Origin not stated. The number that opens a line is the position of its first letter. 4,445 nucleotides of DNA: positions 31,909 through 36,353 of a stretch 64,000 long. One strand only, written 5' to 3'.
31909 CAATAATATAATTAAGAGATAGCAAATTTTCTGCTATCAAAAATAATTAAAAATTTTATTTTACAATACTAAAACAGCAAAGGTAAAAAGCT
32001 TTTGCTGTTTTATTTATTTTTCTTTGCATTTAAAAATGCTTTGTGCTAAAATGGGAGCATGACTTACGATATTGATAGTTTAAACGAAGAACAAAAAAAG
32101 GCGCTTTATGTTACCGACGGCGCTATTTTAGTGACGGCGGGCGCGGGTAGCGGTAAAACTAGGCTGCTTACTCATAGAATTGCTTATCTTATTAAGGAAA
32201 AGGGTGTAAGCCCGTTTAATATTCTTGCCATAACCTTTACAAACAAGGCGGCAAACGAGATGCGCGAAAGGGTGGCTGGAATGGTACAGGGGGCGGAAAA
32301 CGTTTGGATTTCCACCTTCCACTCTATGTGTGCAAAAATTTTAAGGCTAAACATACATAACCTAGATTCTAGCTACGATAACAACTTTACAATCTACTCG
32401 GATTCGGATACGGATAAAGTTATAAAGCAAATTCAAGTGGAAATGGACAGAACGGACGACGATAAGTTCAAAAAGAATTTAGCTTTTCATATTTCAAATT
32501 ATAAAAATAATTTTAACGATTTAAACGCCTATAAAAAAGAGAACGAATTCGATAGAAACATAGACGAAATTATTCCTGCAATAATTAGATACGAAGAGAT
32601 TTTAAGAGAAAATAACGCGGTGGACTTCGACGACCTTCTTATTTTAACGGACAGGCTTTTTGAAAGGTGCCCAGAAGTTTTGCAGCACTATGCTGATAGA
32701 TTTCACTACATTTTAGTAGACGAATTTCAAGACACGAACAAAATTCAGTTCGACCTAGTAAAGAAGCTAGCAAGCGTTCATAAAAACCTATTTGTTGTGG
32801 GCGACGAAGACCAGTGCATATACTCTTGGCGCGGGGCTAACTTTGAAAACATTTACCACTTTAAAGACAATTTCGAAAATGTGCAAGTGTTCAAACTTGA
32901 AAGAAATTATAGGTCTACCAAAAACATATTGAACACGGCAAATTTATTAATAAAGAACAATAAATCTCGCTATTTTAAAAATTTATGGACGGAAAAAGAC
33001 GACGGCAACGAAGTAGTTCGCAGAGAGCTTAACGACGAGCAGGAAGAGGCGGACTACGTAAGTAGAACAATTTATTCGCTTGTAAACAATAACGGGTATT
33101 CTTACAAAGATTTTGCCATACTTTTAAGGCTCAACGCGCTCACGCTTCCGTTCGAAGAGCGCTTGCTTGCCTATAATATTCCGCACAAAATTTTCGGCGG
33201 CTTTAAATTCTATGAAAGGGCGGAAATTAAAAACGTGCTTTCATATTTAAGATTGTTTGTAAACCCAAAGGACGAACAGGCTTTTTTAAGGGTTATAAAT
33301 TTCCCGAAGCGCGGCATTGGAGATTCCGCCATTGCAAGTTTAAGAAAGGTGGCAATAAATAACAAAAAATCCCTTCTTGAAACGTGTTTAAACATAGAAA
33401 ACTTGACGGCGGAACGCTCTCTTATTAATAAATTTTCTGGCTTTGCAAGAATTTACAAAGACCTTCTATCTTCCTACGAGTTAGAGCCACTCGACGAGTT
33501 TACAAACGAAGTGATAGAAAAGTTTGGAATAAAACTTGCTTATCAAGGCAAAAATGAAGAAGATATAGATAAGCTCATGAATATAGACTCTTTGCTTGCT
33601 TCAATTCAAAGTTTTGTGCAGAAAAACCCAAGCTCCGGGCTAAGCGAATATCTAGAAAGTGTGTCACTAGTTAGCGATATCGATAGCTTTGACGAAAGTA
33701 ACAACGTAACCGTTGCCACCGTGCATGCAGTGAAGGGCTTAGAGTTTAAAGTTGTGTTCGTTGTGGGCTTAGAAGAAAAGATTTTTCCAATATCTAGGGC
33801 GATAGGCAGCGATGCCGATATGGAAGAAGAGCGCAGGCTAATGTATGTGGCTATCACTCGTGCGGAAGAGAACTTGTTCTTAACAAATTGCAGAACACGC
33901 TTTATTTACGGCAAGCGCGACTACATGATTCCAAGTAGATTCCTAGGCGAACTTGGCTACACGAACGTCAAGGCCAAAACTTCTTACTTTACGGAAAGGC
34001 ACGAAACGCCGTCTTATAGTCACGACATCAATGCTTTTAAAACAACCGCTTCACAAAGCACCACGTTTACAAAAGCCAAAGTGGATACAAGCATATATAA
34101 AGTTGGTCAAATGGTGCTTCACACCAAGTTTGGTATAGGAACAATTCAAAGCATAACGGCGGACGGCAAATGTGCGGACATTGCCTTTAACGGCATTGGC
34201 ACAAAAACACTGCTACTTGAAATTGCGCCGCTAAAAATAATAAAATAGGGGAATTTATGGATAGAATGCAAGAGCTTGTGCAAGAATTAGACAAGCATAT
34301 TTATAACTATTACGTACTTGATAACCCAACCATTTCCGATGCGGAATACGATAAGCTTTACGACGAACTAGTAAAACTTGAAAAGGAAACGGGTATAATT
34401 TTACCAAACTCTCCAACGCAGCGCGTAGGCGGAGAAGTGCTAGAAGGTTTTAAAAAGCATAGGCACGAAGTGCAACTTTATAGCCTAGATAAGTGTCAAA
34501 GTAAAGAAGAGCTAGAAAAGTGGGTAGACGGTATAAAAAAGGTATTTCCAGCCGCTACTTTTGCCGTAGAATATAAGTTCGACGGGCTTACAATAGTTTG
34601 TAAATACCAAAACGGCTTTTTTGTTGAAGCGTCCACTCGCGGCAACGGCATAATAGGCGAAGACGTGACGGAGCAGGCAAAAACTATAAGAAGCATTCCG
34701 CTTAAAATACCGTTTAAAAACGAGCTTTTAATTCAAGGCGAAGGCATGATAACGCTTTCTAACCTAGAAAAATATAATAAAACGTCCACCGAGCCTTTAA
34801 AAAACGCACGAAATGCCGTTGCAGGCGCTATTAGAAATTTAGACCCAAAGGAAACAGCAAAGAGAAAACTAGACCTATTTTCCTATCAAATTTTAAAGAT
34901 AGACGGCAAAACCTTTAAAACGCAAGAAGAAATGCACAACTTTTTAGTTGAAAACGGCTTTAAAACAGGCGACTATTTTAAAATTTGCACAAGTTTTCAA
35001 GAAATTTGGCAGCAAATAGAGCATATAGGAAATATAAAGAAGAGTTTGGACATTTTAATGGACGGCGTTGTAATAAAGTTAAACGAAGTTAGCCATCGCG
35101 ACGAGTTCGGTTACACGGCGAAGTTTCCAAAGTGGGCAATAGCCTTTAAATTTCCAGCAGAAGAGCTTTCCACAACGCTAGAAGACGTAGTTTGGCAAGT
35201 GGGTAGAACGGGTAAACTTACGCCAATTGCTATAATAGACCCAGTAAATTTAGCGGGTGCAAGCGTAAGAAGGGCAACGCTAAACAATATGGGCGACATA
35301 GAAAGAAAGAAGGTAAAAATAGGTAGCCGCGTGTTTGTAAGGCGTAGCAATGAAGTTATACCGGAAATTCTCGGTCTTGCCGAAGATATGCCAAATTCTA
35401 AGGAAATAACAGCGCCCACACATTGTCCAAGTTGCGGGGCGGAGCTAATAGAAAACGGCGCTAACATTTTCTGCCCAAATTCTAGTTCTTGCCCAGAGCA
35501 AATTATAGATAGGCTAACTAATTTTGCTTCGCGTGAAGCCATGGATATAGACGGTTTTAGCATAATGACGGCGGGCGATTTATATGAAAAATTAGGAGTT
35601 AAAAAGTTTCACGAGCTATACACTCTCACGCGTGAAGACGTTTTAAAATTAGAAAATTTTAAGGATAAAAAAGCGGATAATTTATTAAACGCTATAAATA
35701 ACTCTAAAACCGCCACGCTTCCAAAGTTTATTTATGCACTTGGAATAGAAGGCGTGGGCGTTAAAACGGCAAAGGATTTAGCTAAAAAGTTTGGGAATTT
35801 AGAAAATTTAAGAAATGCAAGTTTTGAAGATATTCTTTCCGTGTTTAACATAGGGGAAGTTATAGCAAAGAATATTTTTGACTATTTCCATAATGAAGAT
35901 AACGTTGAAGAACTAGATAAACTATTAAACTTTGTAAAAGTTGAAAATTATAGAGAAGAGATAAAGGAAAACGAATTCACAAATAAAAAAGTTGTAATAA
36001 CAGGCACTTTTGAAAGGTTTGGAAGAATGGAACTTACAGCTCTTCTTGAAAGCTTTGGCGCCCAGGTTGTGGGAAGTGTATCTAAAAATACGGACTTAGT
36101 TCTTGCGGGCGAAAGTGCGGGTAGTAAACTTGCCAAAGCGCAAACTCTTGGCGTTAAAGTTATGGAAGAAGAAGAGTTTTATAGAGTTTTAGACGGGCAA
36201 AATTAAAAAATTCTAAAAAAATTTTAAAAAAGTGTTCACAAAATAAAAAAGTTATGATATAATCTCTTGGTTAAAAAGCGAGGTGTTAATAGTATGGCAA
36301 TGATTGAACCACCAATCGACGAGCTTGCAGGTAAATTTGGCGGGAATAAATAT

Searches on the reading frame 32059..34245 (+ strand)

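Call 83: search_protein_families(library=pfam, proteins=[window:32059-34245:+], max_evalue=0.00001)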
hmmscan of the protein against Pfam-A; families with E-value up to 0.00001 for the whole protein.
window:32059-34245:+ (729 aa): 7 families
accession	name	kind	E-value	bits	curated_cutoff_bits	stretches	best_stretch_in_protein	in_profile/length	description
PF00580.27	UvrD-helicase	-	2.2e-88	296.9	23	1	8-272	1-270/271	UvrD/REP helicase N-terminal domain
PF13361.12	UvrD_C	-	1.1e-66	226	25.6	1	279-612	2-349/350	UvrD-like helicase C-terminal domain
PF13245.12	AAA_19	-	2.3e-25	89.8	25.1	1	12-256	1-132/134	AAA domain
PF01443.25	Viral_helicase1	-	5e-11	43.3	21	0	546-607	173-225/228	Viral superfamily 1 RNA helicase core domain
PF13538.12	UvrD_C_2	-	1.6e-09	37.9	27.4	1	550-608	2-51/52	UvrD-like helicase C-terminal domain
PF13604.12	AAA_30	-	4.3e-09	36.8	27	0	8-73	2-67/191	AAA domain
PF21196.3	PcrA_UvrD_tudor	-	1e-07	32.1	23.9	1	682-725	1-46/48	PcrA/UvrD tudor domain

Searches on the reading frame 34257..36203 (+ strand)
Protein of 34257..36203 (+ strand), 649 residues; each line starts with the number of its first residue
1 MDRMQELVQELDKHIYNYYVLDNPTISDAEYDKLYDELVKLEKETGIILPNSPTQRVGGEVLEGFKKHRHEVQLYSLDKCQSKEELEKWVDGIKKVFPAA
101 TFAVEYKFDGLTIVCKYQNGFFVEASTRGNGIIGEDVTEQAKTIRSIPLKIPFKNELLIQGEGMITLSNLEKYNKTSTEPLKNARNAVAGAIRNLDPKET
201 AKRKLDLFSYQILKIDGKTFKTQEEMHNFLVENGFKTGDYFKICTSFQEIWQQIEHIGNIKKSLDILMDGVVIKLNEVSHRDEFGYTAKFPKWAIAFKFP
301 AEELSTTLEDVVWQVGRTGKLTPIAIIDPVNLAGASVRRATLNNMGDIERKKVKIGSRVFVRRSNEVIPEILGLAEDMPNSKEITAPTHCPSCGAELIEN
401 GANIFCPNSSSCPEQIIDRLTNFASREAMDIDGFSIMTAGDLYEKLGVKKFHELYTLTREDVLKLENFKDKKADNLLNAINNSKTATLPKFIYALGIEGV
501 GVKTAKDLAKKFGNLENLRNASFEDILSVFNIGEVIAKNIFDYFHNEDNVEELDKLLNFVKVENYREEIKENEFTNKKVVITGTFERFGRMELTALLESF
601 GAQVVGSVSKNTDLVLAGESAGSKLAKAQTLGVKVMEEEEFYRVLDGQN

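Call 83: search_protein_families(library=pfam, proteins=[window:34257-36203:+], max_evalue=0.00001)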
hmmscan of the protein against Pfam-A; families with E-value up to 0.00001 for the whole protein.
window:34257-36203:+ (649 aa): 7 families
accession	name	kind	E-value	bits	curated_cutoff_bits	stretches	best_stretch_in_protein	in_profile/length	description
PF01653.23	DNA_ligase_aden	-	2.3e-70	237.5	27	1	64-302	3-253/253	NAD-dependent DNA ligase adenylation domain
PF03120.22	DNA_ligase_OB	-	7.2e-27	93.5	32.9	1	306-378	2-74/79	NAD-dependent DNA ligase OB-fold domain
PF12826.13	HHH_2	-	1.3e-20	73.8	27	1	490-550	1-61/64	Helix-hairpin-helix motif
PF00533.33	BRCT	-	7.4e-14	52.2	21.3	1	571-643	3-76/78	BRCA1 C Terminus (BRCT) domain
PF14520.12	HHH_5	-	3.9e-09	37.3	27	0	493-540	3-51/57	Helix-hairpin-helix domain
PF03119.21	DNA_ligase_ZBD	-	2.9e-06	27.5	25.8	1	389-413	1-26/27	NAD-dependent DNA ligase C4 zinc finger domain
PF22745.1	Nlig-Ia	-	7.7e-06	26.9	27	0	14-44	16-46/92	DNA ligase-like, N-terminal NAD+-binding domain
